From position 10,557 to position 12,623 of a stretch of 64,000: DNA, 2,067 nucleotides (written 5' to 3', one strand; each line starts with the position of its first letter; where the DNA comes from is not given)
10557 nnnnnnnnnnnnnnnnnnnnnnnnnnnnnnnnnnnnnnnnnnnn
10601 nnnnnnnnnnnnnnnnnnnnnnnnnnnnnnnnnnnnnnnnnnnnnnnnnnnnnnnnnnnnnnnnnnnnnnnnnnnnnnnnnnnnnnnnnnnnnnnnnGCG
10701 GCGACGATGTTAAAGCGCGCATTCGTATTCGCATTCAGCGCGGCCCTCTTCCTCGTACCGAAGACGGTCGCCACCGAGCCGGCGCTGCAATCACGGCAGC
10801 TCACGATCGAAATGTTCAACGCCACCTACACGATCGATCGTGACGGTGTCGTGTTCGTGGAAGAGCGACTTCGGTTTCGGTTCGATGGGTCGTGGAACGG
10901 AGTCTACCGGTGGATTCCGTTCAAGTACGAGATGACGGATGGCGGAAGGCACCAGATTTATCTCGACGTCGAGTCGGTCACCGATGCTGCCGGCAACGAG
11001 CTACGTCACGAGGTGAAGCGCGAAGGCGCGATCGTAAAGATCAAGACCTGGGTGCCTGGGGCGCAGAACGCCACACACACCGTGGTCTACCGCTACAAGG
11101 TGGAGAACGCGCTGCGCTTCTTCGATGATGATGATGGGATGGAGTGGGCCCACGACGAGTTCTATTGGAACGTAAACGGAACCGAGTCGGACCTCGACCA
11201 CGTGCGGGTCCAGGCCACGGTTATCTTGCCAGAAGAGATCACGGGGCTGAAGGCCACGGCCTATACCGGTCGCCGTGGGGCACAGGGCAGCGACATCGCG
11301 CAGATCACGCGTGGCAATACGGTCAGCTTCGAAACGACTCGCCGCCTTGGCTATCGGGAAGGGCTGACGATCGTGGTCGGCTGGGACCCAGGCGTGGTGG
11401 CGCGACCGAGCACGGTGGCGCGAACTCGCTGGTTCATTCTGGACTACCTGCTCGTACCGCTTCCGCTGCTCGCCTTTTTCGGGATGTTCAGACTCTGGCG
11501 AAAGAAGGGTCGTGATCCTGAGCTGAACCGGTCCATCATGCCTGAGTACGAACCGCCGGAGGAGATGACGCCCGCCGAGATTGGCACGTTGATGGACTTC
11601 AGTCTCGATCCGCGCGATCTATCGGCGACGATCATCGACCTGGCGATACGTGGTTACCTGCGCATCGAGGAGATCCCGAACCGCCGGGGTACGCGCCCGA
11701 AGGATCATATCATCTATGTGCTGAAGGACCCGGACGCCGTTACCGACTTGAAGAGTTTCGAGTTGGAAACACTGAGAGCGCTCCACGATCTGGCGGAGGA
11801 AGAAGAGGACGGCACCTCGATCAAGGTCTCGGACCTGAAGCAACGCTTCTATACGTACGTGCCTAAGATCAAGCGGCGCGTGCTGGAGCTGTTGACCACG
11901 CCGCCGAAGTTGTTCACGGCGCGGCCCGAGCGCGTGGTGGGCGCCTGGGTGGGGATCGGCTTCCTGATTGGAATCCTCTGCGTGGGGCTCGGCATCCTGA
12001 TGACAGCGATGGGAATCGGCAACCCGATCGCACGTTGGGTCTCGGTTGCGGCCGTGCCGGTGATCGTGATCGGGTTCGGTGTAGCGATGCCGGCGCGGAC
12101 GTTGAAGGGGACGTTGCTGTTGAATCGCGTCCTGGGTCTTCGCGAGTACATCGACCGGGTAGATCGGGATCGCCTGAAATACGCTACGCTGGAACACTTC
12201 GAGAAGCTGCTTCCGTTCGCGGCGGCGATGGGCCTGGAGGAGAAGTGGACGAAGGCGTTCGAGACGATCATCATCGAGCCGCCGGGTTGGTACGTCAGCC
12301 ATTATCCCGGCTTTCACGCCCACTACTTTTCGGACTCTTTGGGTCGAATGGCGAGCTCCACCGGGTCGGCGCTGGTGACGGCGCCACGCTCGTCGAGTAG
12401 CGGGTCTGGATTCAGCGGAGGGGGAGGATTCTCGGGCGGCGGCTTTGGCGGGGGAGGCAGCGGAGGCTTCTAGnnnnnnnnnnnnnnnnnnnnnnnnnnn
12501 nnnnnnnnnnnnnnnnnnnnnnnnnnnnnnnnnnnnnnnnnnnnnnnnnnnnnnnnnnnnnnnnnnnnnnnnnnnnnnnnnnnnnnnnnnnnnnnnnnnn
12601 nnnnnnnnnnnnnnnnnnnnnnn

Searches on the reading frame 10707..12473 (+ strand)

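Call 51: search_protein_families(library=pfam, proteins=[window:10707-12473:+], max_evalue=0.00001)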
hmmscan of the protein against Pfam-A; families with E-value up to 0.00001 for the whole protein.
window:10707-12473:+ (588 aa): 2 families
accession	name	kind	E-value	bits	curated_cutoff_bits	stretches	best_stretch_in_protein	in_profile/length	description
PF20990.2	DUF2207_C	-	2e-36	126.4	33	1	280-518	3-247/247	Predicted membrane protein (DUF2207) C-terminal domain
PF09972.14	DUF2207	-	1.8e-23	84.1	24.4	1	33-226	1-172/172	Predicted membrane protein (DUF2207) N-terminal domain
